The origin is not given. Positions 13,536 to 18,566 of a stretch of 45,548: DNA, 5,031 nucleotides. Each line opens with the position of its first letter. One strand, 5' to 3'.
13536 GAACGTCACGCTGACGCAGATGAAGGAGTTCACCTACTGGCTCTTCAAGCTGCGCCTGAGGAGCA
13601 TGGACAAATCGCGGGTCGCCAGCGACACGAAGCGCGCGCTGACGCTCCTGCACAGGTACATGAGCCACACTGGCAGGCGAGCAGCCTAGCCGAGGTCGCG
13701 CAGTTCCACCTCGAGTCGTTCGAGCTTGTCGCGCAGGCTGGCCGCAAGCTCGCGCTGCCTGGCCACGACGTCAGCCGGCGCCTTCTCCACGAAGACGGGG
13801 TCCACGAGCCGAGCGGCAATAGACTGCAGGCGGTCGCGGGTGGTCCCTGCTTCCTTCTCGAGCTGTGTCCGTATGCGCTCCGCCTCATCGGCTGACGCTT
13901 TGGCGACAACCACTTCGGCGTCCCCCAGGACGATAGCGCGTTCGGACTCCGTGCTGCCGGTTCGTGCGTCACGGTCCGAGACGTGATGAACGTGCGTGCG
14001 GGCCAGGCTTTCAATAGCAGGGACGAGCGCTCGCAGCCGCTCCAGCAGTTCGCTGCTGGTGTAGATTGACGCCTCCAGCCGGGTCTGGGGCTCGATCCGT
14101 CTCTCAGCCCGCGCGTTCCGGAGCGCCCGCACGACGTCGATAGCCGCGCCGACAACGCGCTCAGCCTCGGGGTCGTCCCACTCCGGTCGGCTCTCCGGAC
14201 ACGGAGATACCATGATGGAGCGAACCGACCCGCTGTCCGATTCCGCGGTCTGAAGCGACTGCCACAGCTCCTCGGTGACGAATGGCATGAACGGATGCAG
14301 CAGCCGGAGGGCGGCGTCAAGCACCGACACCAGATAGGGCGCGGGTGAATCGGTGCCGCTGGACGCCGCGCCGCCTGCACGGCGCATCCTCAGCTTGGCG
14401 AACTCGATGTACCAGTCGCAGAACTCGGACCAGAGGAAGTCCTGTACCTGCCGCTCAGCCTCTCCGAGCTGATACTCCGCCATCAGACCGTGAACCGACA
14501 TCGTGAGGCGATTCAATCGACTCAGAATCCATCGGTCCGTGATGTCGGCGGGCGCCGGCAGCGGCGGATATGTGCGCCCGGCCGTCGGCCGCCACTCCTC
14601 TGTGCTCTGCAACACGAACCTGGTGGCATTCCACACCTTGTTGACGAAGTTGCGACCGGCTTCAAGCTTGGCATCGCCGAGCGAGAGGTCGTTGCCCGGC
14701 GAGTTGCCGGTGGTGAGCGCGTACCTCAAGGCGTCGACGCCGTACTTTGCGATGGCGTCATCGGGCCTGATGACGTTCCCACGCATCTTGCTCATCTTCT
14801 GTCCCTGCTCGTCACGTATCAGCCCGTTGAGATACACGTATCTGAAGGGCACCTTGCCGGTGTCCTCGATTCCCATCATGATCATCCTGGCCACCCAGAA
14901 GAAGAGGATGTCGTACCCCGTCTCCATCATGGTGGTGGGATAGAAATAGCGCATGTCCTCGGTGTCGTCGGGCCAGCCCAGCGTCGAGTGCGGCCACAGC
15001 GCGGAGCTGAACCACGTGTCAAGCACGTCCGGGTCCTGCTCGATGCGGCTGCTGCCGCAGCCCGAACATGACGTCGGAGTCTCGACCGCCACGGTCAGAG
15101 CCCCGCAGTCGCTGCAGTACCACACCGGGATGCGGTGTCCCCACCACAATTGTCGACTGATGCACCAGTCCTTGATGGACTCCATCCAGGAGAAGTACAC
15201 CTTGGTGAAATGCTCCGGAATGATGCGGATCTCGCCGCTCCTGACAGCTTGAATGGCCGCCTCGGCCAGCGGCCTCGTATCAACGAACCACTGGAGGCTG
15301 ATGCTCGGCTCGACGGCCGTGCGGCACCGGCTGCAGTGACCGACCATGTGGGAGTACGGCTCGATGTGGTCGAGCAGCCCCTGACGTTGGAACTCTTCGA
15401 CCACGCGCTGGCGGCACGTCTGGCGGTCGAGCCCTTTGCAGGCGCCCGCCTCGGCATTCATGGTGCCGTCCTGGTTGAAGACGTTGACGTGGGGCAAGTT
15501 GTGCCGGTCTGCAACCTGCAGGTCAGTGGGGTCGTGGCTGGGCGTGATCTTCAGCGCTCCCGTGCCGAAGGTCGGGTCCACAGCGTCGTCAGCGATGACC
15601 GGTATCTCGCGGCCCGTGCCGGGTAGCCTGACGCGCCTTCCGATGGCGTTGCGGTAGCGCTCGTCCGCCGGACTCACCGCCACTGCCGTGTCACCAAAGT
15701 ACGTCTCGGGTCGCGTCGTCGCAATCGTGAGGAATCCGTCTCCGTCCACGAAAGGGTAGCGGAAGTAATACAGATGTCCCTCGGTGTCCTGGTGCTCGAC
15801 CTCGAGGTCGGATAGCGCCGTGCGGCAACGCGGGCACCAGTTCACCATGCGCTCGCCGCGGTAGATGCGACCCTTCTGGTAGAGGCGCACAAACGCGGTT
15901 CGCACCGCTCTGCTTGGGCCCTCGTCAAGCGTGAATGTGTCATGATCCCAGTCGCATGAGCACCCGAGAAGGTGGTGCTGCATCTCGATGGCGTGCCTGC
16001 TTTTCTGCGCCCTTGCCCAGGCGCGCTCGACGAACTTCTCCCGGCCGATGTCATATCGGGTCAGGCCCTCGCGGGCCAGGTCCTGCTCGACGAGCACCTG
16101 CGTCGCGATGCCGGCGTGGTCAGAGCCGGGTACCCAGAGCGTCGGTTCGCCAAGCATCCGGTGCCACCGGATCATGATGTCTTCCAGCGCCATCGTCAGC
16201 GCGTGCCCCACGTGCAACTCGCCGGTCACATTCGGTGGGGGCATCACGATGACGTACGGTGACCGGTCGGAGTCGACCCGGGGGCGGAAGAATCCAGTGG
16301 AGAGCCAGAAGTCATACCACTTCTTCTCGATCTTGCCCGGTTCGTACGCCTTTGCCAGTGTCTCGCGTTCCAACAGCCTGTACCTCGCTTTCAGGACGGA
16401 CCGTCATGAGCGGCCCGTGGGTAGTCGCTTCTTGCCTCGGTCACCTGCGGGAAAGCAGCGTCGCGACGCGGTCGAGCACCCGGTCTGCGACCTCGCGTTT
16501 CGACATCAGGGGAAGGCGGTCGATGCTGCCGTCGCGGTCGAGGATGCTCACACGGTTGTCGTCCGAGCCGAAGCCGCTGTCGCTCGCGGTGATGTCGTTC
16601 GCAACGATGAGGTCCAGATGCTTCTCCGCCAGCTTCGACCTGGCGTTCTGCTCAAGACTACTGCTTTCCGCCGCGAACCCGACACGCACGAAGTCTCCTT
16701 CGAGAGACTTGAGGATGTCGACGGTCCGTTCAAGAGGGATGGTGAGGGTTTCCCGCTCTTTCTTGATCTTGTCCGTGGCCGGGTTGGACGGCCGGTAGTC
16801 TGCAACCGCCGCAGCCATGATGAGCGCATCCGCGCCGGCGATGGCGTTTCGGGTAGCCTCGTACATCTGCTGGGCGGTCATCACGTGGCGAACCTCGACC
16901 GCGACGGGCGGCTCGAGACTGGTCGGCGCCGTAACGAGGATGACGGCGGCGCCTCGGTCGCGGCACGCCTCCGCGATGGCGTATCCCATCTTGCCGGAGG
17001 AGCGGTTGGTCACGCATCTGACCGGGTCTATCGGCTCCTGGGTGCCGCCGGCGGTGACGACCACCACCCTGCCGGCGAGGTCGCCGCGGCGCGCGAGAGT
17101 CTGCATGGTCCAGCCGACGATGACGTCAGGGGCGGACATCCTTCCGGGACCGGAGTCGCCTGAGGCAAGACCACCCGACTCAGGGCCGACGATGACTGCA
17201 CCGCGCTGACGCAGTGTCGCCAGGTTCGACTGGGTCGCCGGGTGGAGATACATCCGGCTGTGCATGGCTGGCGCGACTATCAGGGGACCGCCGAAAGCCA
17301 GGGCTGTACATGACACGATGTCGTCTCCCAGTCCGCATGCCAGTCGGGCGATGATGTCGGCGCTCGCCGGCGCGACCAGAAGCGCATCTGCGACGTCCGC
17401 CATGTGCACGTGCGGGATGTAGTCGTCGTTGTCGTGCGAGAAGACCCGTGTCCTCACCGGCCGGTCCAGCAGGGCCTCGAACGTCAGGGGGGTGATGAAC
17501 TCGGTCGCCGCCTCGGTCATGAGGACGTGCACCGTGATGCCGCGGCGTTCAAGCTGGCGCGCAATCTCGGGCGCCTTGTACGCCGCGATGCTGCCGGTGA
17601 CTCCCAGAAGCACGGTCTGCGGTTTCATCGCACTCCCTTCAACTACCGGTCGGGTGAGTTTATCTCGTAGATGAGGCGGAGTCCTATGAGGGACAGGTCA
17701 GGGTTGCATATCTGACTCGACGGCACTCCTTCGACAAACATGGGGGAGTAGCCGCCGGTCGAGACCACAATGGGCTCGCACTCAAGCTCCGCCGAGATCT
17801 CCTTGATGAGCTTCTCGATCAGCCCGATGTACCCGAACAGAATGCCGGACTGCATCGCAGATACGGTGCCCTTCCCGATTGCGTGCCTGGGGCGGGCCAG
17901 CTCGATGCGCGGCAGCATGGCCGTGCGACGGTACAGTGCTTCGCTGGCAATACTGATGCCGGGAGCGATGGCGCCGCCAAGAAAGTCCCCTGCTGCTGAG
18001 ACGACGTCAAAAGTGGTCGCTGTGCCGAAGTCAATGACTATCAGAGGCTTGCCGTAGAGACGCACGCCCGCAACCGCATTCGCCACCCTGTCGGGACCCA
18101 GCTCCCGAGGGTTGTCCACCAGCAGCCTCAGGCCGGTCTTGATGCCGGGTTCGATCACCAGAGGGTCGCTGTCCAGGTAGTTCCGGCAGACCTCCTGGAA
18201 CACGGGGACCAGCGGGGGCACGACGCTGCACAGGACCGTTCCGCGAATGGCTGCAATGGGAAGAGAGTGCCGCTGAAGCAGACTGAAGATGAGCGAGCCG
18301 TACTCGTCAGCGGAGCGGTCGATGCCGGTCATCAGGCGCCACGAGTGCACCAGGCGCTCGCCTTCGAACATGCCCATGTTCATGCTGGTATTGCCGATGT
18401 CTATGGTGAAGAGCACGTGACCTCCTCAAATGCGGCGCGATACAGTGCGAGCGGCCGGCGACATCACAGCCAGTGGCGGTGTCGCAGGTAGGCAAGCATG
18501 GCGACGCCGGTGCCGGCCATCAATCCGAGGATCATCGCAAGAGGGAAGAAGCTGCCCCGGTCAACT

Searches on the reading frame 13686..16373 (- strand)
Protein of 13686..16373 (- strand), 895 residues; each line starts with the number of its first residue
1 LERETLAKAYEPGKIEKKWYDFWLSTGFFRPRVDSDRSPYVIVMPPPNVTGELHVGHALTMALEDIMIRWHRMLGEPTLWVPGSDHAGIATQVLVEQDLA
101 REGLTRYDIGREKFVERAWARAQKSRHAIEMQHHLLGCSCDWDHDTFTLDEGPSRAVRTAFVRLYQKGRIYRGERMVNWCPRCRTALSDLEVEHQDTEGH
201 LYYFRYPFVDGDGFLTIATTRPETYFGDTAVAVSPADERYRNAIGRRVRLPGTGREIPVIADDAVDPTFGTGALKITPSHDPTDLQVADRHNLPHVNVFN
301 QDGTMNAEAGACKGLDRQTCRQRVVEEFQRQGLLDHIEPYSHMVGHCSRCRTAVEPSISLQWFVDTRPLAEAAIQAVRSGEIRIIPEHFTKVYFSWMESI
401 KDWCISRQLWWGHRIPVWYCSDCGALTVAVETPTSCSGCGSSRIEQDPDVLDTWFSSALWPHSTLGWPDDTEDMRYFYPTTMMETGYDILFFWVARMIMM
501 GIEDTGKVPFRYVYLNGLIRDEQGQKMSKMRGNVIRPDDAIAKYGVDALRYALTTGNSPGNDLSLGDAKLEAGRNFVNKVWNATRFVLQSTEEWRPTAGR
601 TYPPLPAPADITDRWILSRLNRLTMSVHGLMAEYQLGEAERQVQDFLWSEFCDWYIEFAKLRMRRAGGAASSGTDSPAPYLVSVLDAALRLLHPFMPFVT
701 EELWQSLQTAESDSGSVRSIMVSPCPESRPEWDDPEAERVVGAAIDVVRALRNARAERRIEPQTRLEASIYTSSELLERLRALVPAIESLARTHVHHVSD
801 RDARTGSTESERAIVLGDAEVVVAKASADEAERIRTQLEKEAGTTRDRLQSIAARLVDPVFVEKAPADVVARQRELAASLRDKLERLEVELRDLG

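Call 19: search_protein_families(library=pfam, proteins=[window:13686-16373:-], max_evalue=0.0001)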
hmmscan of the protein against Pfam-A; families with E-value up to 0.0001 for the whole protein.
window:13686-16373:- (895 aa): 5 families
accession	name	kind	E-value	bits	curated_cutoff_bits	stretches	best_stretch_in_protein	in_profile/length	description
PF00133.28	tRNA-synt_1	-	9.2e-134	446.7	22.7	1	18-563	1-411/414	tRNA synthetases class I (I, L, M and V)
PF08264.19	Anticodon_1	-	6.1e-36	124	25.1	1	613-768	1-146/148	Anticodon-binding domain of tRNA ligase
PF09334.17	tRNA-synt_1g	-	4.8e-24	85.3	20.1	2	42-193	3-136/391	tRNA synthetases class I (M)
PF10458.14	Val_tRNA-synt_C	-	1.7e-08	35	25.9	1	833-895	4-66/66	Valyl tRNA synthetase tRNA binding arm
PF13603.12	tRNA-synt_1_2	-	1.9e-07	31.2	25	1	245-304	86-145/185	Leucyl-tRNA synthetase, editing domain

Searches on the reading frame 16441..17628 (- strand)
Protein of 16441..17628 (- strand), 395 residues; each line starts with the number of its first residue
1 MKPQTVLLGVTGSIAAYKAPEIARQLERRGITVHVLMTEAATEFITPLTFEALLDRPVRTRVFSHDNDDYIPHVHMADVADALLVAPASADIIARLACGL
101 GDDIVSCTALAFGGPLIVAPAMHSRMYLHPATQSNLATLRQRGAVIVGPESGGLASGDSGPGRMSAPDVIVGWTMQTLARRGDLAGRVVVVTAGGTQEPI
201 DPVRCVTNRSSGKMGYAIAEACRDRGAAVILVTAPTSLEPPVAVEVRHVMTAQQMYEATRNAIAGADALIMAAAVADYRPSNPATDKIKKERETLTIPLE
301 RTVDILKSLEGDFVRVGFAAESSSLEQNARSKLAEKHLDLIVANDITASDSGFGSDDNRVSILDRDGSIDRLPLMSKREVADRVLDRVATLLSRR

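Call 19: search_protein_families(library=pfam, proteins=[window:16441-17628:-], max_evalue=0.0001)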
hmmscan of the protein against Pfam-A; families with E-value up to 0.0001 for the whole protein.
window:16441-17628:- (395 aa): 2 families
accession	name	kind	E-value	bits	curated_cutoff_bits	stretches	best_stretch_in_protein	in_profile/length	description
PF04127.22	DFP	-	1.8e-68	230.5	22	1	184-363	1-186/186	DNA/pantothenate metabolism flavoprotein C-terminal domain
PF02441.25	Flavoprotein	-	2.2e-29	102.6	22.7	1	5-177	2-161/162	Flavoprotein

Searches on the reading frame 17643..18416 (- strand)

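Call 19: search_protein_families(library=pfam, proteins=[window:17643-18416:-], max_evalue=0.0001)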
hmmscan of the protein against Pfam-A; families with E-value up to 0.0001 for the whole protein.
window:17643-18416:- (257 aa): 1 family
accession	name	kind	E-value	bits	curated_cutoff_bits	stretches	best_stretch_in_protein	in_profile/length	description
PF03309.20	Pan_kinase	-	2e-71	240.5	24.7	1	3-205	2-204/205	Type III pantothenate kinase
